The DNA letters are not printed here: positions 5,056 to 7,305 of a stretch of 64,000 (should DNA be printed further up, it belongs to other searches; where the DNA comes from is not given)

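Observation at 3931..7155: Tandem 26-haem and 16-haem cytochromes built from about 21 copies of one 50-aa two-haem unit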

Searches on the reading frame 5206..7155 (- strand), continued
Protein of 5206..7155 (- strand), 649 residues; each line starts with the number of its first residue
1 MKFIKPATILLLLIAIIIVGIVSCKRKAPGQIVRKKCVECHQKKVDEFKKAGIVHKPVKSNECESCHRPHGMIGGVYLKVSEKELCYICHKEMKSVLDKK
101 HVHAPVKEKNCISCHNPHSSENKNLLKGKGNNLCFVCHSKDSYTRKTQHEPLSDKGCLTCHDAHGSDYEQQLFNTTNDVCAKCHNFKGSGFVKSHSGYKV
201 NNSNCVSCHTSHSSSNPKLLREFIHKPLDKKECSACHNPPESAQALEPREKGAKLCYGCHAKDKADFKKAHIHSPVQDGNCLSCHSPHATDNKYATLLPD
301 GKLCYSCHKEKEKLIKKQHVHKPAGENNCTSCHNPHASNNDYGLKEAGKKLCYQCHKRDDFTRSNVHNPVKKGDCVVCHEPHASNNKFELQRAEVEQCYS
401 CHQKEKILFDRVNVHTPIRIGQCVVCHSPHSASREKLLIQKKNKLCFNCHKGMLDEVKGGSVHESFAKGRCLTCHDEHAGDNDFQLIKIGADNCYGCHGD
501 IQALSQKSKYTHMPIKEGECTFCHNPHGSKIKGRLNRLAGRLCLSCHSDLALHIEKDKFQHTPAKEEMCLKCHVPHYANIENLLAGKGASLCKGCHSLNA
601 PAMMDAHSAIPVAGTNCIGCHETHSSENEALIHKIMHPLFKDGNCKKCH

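Call 65: fold_search(model_id=the predicted structure, library=pdb)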
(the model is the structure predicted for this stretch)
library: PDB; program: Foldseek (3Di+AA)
matches with E <= 10: 3; with E <= 0.001: 1
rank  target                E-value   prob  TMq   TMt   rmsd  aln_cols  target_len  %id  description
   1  6r2q_A                1.7e-07  1.00  0.20  0.45  16.6       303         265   27  Structure of the Mtr complex (released 2020-04-22)
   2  6qvm_A                2.2e-01  0.04  0.07  0.07  25.9       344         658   15  Undecaheme cytochrome from S-layer of Carboxydothermus ferrireducens (released 2020-03-25)
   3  7jgh_A                9.9e+00  0.00  0.07  0.04  28.4       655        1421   12  Cryo-EM structure of P. falciparum VAR2CSA NF54 core in complex with CSA at 3.36 A (released 2021-01-13)

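Call 68: find_encoding_contigs(protein=P0102, flank=10000, max_places=1)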
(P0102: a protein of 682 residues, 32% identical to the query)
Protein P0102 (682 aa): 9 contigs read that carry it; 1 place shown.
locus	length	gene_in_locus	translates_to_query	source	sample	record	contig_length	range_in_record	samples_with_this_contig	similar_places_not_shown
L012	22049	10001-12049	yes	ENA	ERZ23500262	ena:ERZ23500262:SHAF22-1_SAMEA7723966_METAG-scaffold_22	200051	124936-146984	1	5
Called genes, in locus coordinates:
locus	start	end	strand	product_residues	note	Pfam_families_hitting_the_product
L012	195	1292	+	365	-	PF14522:Cytochrome_C7 (faint), PF09699:Paired_CXXCH_1 (weak)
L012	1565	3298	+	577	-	PF02085:Cytochrom_CIII (faint), PF14522:Cytochrome_C7 (faint), PF14537:Cytochrom_c3_2 (faint), PF09699:Paired_CXXCH_1, PF22113:Mtrc-MtrF_II-IV_dom, PF09699:Paired_CXXCH_1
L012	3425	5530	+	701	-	-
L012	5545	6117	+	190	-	PF13036:LpoB (faint)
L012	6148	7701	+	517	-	-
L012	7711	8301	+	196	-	PF13036:LpoB (weak)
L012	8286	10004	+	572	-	PF13145:Rotamase_2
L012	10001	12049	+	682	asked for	PF02085:Cytochrom_CIII (faint), PF14522:Cytochrome_C7 (faint), PF14537:Cytochrom_c3_2 (faint), PF22113:Mtrc-MtrF_II-IV_dom (faint), PF09699:Paired_CXXCH_1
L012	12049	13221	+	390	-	PF02085:Cytochrom_CIII (faint), PF14537:Cytochrom_c3_2 (faint), PF22678:Cytochrom_c_NrfB-like (faint), PF14522:Cytochrome_C7 (faint), PF09699:Paired_CXXCH_1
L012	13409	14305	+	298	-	PF17170:DUF5128 (faint), PF01436:NHL (faint)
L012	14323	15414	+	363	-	PF09699:Paired_CXXCH_1 (faint)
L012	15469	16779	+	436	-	PF09699:Paired_CXXCH_1 (faint), PF14522:Cytochrome_C7 (faint)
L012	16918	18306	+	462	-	PF05140:ResB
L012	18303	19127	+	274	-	PF01578:Cytochrom_C_asm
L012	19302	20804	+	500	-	PF02310:B12-binding, PF04055:Radical_SAM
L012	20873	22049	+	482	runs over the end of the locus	PF14321:DUF4382 (weak), PF21783:YNCE (faint), PF10282:Lactonase (faint)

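Call 69: find_encoding_contigs(protein=P0039, flank=10000, max_places=1)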
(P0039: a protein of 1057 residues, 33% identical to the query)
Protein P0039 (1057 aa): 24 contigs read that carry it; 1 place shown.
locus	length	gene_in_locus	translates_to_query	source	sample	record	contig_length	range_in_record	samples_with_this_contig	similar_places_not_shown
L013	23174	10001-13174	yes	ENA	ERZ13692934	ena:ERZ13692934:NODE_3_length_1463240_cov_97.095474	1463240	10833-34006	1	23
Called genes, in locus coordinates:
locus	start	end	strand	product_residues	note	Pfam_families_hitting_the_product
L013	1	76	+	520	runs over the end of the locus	PF02321:OEP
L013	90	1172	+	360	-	PF25919:BSH_CusB (faint), PF25917:BSH_RND, PF25973:BSH_CzcB, PF25954:Beta-barrel_RND_2, PF25967:RND-MFP_C, PF25975:CzcB_C, PF25989:YknX_C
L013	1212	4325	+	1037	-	PF00873:ACR_tran, PF03176:MMPL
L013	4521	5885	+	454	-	PF13520:AA_permease_2, PF00324:AA_permease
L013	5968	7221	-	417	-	PF12704:MacB_PCD, PF02687:FtsX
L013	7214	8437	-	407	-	PF12704:MacB_PCD, PF02687:FtsX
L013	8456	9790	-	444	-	PF25917:BSH_RND (weak), PF25973:BSH_CzcB (weak), PF25984:BSH_YknX (weak), PF25954:Beta-barrel_RND_2 (weak), PF25990:Beta-barrel_YknX, PF26002:Beta-barrel_AprE, PF25989:YknX_C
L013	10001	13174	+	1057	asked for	PF02085:Cytochrom_CIII (faint), PF14522:Cytochrome_C7 (faint), PF22113:Mtrc-MtrF_II-IV_dom (faint), PF09699:Paired_CXXCH_1, PF14537:Cytochrom_c3_2 (weak), PF09699:Paired_CXXCH_1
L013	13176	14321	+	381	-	PF22113:Mtrc-MtrF_II-IV_dom (faint), PF09699:Paired_CXXCH_1 (weak)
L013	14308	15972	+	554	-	-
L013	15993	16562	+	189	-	PF13036:LpoB (weak)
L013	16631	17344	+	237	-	-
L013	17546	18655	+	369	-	PF01436:NHL (faint)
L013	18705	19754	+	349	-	PF14522:Cytochrome_C7 (faint), PF22113:Mtrc-MtrF_II-IV_dom (faint), PF09699:Paired_CXXCH_1 (faint)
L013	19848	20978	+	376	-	PF14522:Cytochrome_C7 (faint), PF09699:Paired_CXXCH_1 (faint)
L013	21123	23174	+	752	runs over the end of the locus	PF01578:Cytochrom_C_asm, PF16327:CcmF_C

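Call 70: find_encoding_contigs(protein=P0124, flank=10000, max_places=1)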
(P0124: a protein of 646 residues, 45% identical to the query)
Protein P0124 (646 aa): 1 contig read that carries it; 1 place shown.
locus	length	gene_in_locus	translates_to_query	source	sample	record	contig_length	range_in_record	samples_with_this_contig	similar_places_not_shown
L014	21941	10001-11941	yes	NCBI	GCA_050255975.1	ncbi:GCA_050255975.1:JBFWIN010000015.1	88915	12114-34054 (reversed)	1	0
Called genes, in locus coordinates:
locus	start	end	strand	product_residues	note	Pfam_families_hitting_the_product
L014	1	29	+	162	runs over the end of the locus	PF00994:MoCF_biosynth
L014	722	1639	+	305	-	PF17170:DUF5128, PF01436:NHL (weak)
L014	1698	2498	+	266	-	PF02085:Cytochrom_CIII (faint), PF14522:Cytochrome_C7 (faint), PF14537:Cytochrom_c3_2 (faint), PF09699:Paired_CXXCH_1 (faint)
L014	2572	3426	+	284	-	PF14522:Cytochrome_C7 (faint), PF14537:Cytochrom_c3_2 (faint)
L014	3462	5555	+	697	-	-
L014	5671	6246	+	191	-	PF13036:LpoB, PF03783:CsgG (weak)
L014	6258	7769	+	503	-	-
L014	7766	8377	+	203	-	-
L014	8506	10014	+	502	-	PF13145:Rotamase_2 (weak)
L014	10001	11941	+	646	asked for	PF14537:Cytochrom_c3_2 (faint), PF02085:Cytochrom_CIII (faint), PF14522:Cytochrome_C7 (faint), PF09699:Paired_CXXCH_1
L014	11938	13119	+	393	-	PF02085:Cytochrom_CIII (faint), PF14522:Cytochrome_C7 (faint), PF14537:Cytochrom_c3_2 (faint), PF09699:Paired_CXXCH_1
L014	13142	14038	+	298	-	PF01436:NHL (weak)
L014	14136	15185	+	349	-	PF09699:Paired_CXXCH_1 (faint)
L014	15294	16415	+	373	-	PF14522:Cytochrome_C7 (faint), PF09699:Paired_CXXCH_1 (weak)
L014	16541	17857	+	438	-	PF10282:Lactonase (faint), PF21783:YNCE (faint)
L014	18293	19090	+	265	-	PF09699:Paired_CXXCH_1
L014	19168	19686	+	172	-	-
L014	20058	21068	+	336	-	PF14522:Cytochrome_C7 (faint), PF09699:Paired_CXXCH_1 (weak)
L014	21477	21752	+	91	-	-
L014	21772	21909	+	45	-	-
